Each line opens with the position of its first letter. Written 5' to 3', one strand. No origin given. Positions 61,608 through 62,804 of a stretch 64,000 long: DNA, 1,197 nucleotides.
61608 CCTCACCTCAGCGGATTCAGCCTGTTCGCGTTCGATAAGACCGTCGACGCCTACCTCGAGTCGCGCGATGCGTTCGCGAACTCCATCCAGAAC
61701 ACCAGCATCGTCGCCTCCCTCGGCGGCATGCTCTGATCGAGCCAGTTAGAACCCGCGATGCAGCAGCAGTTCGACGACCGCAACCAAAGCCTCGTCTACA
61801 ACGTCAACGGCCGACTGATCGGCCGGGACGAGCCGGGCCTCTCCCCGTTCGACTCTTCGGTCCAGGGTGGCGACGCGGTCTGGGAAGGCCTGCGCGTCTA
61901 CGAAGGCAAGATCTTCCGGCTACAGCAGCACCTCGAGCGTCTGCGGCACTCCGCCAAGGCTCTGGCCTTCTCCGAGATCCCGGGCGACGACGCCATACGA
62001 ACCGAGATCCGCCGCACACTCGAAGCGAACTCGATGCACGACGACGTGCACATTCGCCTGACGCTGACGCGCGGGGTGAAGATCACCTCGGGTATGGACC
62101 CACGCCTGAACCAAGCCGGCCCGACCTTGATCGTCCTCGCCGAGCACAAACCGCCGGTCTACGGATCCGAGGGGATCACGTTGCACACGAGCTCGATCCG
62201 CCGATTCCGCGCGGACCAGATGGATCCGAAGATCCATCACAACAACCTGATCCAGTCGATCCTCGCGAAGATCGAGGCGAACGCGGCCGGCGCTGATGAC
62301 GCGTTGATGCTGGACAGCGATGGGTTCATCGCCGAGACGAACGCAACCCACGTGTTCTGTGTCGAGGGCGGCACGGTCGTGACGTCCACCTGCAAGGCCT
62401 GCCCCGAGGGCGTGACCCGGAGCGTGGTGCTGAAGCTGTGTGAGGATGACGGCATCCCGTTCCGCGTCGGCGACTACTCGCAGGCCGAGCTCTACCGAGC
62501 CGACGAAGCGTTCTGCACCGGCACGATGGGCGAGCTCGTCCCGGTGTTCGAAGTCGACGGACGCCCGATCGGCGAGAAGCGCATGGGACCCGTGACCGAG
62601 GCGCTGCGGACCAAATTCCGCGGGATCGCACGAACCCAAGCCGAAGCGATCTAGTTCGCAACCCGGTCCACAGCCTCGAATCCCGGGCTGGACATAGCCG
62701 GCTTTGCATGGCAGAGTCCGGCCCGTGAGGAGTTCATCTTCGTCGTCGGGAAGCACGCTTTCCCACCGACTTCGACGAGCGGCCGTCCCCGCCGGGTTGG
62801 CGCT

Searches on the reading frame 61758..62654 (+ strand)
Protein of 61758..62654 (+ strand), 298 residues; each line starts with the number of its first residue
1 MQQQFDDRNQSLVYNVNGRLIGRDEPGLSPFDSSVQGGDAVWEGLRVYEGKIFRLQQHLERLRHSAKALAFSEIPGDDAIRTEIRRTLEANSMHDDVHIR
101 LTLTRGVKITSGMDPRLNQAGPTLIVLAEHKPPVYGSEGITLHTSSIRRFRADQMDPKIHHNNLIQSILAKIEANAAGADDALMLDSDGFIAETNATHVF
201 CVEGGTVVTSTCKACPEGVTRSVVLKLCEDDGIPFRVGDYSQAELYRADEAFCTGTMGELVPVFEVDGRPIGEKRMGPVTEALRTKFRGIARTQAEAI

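Call 6: search_protein_families(library=pfam, proteins=[window:61758-62654:+], max_evalue=0.01)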
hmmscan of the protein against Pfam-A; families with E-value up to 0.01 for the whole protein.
window:61758-62654:+ (298 aa): 1 family
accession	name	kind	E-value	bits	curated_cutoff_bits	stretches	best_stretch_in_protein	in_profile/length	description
PF01063.24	Aminotran_4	-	3.3e-46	158.4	28.5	1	41-263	2-220/223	Amino-transferase class IV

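Call 7: search_protein_families(library=ncbifam, proteins=[window:61758-62654:+], max_evalue=0.01)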
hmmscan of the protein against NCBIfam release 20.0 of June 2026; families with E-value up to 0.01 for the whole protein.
window:61758-62654:+ (298 aa): 21 families
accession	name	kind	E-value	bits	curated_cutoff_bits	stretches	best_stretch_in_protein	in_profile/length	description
NF006185.0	PRK08320.1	subfamily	2.8e-67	226.9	363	1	12-296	4-288/292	branched-chain amino acid aminotransferase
TIGR01122.1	ilvE_I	equivalog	4.7e-60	203.3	245.55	1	16-296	2-289/298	branched-chain-amino-acid transaminase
NF009126.0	PRK12479.1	equivalog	2.8e-54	184.3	518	1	13-294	6-287/299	branched-chain-amino-acid transaminase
NF005146.0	PRK06606.1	equivalog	1.2e-48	165.6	279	1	16-295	11-296/307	branched-chain amino acid transaminase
NF005209.0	PRK06680.1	subfamily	1.6e-40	138.8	320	1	13-294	5-284/286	D-amino-acid transaminase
TIGR01121.1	D_amino_aminoT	equivalog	1.5e-38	132.5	277.45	1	16-288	4-272/276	D-amino-acid transaminase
NF005726.0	PRK07544.1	equivalog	1.8e-34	119.2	396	1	3-293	4-290/295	branched-chain amino acid aminotransferase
NF005800.0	PRK07650.1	equivalog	1.8e-33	116.1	308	1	15-289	4-274/290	aminodeoxychorismate lyase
TIGR03461.1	pabC_Proteo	equivalog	5.1e-31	107.8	176.85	1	24-267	6-246/262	aminodeoxychorismate lyase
NF004761.0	PRK06092.1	equivalog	6.9e-31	107.4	260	1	22-268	6-249/268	aminodeoxychorismate lyase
NF009896.0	PRK13356.1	equivalog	1.6e-28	99.7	262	1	16-285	12-277/287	branched-chain amino acid aminotransferase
NF005888.0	PRK07849.1-3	equivalog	1.1e-26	93.5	273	1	16-272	17-275/298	aminodeoxychorismate lyase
NF009066.0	PRK12400.1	equivalog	1e-25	90.8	538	1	34-288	29-279/290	D-amino-acid transaminase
NF006734.0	PRK09266.1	subfamily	3.4e-18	65.8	202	1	44-288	34-263/270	hypothetical protein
NF009897.0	PRK13357.1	equivalog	1.7e-16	60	307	2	163-296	202-348/358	branched-chain amino acid aminotransferase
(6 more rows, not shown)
